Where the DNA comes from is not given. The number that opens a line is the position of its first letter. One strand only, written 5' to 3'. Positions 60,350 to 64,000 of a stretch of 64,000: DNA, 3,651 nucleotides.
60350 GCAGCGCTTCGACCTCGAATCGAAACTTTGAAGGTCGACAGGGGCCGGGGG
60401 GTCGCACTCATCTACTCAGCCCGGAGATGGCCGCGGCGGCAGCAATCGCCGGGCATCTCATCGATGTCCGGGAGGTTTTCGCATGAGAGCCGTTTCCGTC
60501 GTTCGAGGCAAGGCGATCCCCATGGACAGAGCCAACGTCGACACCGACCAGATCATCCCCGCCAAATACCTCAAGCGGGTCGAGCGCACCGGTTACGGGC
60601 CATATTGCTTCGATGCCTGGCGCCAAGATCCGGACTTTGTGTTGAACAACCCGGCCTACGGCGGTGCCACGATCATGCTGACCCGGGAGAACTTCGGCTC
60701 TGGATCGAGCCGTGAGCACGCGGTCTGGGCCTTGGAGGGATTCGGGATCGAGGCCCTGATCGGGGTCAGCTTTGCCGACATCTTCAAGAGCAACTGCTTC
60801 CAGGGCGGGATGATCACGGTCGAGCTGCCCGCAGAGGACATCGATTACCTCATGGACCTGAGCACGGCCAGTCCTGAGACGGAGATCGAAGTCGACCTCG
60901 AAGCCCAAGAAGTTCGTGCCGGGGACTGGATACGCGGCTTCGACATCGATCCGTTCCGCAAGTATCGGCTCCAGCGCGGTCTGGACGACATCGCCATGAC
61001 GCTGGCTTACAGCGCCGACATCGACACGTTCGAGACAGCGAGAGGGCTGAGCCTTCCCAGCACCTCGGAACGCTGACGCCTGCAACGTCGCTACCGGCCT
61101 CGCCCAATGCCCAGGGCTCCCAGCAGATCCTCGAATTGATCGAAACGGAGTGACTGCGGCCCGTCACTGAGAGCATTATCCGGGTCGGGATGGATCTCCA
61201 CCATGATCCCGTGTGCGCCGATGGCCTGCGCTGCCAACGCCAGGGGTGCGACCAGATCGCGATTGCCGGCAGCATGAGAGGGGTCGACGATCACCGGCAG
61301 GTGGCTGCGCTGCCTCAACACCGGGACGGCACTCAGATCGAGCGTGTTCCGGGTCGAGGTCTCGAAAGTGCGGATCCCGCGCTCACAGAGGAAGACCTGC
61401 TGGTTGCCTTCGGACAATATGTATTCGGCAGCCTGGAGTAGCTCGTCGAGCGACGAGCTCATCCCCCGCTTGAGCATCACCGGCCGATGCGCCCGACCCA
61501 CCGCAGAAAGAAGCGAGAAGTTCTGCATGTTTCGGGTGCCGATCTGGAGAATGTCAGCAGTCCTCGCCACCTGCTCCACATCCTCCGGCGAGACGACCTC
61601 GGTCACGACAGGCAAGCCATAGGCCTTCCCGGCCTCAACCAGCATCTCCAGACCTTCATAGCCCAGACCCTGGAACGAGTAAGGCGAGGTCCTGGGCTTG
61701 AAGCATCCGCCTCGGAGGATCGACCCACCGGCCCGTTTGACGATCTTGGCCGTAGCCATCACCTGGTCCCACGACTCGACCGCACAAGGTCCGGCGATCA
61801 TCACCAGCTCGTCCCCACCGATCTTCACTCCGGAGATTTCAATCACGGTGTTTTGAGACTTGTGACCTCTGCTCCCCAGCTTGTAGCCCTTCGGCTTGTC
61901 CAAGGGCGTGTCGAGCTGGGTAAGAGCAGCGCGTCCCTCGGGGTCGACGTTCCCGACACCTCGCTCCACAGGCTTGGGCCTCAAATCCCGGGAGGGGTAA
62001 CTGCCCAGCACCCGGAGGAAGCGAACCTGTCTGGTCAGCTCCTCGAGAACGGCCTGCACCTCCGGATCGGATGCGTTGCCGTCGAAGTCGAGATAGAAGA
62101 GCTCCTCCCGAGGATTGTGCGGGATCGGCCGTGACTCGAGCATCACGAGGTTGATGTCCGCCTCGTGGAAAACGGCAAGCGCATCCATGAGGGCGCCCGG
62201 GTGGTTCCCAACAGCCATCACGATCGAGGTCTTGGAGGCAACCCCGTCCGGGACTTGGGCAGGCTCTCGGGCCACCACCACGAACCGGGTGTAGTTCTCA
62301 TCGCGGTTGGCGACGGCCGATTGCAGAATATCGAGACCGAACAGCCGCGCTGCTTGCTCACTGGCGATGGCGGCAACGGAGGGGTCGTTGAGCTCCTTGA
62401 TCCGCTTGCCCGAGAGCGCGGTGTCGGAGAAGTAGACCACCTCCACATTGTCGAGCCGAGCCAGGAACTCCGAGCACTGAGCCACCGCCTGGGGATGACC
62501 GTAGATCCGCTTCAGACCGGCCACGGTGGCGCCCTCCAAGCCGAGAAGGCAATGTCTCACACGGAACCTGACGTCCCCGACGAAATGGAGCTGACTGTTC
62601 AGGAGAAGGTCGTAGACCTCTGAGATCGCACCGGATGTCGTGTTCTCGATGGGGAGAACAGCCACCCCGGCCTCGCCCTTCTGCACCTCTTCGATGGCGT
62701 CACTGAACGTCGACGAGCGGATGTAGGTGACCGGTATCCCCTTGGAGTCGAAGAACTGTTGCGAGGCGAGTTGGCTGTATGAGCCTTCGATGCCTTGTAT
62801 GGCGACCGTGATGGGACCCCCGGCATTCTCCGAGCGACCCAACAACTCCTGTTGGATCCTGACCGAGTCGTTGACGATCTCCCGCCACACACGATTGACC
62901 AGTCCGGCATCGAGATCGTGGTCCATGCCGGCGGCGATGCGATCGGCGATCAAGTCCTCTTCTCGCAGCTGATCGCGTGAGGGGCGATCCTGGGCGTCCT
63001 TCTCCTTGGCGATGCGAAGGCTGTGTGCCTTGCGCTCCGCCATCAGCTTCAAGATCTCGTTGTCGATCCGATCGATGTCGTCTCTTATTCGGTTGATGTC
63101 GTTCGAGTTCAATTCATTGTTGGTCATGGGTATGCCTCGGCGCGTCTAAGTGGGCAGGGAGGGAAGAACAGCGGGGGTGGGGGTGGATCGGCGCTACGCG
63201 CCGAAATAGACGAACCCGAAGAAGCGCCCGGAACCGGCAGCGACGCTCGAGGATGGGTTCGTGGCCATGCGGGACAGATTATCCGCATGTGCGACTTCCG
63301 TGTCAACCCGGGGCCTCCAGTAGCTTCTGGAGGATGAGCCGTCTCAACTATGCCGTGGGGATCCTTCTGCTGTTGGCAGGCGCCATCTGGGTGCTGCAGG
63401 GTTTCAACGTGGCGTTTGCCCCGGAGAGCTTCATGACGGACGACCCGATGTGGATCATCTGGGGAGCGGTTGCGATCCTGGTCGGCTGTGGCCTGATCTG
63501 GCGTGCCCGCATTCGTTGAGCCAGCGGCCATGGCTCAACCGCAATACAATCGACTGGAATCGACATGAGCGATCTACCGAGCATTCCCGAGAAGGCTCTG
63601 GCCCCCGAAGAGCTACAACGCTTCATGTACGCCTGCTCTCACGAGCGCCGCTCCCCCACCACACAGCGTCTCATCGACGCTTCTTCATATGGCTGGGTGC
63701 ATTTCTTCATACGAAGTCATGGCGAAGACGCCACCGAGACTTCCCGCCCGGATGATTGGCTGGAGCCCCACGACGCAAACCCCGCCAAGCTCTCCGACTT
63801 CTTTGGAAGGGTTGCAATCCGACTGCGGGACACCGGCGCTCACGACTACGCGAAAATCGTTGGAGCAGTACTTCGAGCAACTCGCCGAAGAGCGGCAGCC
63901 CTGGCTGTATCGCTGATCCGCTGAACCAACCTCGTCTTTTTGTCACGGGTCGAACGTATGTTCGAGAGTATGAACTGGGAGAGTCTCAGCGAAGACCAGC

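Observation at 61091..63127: One polypeptide fuses chorismate mutase, prephenate dehydratase, ACT and DAHP synthase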

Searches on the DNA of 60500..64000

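Call 30: search_rna_families(source=window, start=60500, end=64000, threshold=evalue, max_evalue=1)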
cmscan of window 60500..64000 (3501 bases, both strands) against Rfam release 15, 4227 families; matches with E-value up to 1: 1.
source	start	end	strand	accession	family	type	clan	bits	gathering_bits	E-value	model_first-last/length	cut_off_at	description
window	61757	61806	-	RF01141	sR18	Gene; snRNA; snoRNA; CD-box;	-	21.8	45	0.081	1-56/56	no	Small nucleolar RNA sR18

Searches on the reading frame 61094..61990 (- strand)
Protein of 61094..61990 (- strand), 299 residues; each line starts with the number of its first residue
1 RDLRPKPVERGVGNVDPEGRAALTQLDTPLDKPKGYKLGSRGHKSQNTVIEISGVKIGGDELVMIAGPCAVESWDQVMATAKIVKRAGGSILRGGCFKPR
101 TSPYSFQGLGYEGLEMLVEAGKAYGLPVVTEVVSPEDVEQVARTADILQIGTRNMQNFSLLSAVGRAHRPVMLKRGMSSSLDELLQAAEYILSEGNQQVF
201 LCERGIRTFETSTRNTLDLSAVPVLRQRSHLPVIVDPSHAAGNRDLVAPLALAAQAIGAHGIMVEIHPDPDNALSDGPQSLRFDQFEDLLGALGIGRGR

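Call 19: search_solved_structures(query=window:61094-61990:-, max_evalue=1e-60, show_alignments=5)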
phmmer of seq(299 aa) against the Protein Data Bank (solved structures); distinct sequences matched with E-value up to 1e-60: 10.
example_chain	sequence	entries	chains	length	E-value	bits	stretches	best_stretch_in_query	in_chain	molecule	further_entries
1vs1_A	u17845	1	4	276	1.2e-97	330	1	32-293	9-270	3-deoxy-7-phosphoheptulonate synthase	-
4grs_A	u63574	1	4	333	8e-96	324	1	33-293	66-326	Phospho-2-dehydro-3-deoxyheptonate aldolase, 2-dehydro-3-deoxyphosphoheptonate aldolase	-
1rzm_A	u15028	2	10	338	2.4e-95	322.4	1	33-290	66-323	Phospho-2-dehydro-3-deoxyheptonate aldolase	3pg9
1vr6_A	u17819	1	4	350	2.7e-95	322.3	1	33-290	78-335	Phospho-2-dehydro-3-deoxyheptonate aldolase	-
3pg8_A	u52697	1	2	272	6.9e-94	317.7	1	36-290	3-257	Phospho-2-dehydro-3-deoxyheptonate aldolase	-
4c1k_A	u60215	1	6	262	2.5e-92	312.5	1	45-293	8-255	2-DEHYDRO-3-DEOXYPHOSPHOHEPTONATE ALDOLASE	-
1zco_A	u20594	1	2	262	1.2e-91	310.3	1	45-293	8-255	2-dehydro-3-deoxyphosphoheptonate aldolase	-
4c1l_A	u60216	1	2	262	1.7e-91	309.8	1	45-293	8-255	2-dehydro-3-deoxyphosphoheptonate aldolase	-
3nvt_A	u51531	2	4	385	6e-90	304.7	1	38-293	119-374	3-deoxy-D-arabino-heptulosonate 7-phosphate synthase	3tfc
5j6f_A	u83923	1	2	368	1.5e-89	303.5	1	36-290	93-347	3-deoxy-D-arabino-heptulosonate 7-phosphate synthase, chorismate mutase-isozyme 3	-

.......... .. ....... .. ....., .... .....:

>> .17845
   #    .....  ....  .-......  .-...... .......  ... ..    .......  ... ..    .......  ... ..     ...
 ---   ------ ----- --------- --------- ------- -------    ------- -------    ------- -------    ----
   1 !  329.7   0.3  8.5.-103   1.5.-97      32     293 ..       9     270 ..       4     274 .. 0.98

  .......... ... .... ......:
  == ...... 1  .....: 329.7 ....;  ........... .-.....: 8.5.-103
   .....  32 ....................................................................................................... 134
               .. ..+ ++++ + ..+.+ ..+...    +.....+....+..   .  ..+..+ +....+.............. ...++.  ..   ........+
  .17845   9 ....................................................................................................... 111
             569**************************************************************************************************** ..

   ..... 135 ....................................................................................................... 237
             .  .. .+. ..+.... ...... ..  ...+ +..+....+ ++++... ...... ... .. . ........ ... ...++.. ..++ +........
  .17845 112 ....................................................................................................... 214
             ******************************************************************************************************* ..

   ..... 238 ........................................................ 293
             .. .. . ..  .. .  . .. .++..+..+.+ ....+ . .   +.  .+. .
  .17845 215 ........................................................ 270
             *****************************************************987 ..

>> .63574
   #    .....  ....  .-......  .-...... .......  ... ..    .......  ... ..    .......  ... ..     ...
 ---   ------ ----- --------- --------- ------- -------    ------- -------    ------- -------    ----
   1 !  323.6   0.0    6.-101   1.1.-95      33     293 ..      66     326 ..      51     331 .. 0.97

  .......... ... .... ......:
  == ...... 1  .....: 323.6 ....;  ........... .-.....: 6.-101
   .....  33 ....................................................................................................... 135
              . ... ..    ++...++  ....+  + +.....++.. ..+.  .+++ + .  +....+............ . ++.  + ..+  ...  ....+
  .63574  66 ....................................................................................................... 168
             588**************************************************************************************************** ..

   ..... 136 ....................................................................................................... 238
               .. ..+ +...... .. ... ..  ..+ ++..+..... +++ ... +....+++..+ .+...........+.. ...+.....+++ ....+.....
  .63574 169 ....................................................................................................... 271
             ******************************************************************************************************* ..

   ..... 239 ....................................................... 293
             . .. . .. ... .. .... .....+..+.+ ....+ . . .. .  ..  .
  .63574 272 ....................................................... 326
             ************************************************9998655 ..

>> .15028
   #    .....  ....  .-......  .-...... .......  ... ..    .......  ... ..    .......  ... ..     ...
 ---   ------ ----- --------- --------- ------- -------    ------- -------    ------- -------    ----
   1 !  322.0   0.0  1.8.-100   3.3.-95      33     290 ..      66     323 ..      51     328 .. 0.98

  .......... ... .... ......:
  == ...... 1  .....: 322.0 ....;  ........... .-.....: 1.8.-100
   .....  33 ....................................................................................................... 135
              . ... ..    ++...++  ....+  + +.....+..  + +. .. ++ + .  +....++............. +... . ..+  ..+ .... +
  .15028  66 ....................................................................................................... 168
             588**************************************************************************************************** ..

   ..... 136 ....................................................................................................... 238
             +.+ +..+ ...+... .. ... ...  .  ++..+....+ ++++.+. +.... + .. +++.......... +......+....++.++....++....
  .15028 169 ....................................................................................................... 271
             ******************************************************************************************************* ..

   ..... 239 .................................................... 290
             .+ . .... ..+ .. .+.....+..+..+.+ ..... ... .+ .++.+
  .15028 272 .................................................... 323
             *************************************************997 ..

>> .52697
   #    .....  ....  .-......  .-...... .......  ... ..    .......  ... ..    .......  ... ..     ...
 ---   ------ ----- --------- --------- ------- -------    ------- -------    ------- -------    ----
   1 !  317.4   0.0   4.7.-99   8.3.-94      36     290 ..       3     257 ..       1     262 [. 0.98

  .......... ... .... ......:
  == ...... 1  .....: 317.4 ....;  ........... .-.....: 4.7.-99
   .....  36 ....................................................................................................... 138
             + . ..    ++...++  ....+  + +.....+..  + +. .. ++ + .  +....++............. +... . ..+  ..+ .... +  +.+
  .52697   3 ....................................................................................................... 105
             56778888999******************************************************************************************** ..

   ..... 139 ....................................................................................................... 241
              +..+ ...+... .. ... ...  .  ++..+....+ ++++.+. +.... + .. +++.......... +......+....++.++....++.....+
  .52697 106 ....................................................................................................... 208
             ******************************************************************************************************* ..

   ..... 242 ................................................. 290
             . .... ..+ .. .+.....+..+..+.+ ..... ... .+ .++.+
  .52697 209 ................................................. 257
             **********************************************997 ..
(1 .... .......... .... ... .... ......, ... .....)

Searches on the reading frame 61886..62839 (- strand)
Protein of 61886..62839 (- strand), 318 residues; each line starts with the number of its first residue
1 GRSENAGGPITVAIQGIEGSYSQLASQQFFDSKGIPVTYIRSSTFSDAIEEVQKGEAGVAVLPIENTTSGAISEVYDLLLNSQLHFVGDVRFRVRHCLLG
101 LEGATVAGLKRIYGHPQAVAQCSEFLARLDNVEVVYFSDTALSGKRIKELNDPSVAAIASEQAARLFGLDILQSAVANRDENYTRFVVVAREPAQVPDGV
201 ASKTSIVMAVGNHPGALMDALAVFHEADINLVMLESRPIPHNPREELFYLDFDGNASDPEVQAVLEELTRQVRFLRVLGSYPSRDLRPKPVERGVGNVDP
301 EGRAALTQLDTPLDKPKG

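Call 21: search_solved_structures(query=window:61886-62839:-, max_evalue=1e-10, show_alignments=3)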
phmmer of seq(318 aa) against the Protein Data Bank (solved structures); distinct sequences matched with E-value up to 1e-10: 6.
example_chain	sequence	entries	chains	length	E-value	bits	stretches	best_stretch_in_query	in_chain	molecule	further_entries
2qmx_A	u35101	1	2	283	2.6e-48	167.8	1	11-281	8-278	Prephenate dehydratase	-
7alz_A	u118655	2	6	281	2.8e-41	144.8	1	8-290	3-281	Prephenate dehydratase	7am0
6vh5_A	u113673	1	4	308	1.2e-36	129.5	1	12-288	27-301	Prephenate dehydratase:Amino acid-binding ACT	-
3mwb_A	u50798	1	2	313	4.6e-33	117.8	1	5-291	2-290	Prephenate dehydratase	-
4lub_A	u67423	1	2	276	4.4e-25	91.6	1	44-282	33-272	Putative prephenate dehydratase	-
2qmw_A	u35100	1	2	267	5.4e-20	74.9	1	15-273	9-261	Prephenate dehydratase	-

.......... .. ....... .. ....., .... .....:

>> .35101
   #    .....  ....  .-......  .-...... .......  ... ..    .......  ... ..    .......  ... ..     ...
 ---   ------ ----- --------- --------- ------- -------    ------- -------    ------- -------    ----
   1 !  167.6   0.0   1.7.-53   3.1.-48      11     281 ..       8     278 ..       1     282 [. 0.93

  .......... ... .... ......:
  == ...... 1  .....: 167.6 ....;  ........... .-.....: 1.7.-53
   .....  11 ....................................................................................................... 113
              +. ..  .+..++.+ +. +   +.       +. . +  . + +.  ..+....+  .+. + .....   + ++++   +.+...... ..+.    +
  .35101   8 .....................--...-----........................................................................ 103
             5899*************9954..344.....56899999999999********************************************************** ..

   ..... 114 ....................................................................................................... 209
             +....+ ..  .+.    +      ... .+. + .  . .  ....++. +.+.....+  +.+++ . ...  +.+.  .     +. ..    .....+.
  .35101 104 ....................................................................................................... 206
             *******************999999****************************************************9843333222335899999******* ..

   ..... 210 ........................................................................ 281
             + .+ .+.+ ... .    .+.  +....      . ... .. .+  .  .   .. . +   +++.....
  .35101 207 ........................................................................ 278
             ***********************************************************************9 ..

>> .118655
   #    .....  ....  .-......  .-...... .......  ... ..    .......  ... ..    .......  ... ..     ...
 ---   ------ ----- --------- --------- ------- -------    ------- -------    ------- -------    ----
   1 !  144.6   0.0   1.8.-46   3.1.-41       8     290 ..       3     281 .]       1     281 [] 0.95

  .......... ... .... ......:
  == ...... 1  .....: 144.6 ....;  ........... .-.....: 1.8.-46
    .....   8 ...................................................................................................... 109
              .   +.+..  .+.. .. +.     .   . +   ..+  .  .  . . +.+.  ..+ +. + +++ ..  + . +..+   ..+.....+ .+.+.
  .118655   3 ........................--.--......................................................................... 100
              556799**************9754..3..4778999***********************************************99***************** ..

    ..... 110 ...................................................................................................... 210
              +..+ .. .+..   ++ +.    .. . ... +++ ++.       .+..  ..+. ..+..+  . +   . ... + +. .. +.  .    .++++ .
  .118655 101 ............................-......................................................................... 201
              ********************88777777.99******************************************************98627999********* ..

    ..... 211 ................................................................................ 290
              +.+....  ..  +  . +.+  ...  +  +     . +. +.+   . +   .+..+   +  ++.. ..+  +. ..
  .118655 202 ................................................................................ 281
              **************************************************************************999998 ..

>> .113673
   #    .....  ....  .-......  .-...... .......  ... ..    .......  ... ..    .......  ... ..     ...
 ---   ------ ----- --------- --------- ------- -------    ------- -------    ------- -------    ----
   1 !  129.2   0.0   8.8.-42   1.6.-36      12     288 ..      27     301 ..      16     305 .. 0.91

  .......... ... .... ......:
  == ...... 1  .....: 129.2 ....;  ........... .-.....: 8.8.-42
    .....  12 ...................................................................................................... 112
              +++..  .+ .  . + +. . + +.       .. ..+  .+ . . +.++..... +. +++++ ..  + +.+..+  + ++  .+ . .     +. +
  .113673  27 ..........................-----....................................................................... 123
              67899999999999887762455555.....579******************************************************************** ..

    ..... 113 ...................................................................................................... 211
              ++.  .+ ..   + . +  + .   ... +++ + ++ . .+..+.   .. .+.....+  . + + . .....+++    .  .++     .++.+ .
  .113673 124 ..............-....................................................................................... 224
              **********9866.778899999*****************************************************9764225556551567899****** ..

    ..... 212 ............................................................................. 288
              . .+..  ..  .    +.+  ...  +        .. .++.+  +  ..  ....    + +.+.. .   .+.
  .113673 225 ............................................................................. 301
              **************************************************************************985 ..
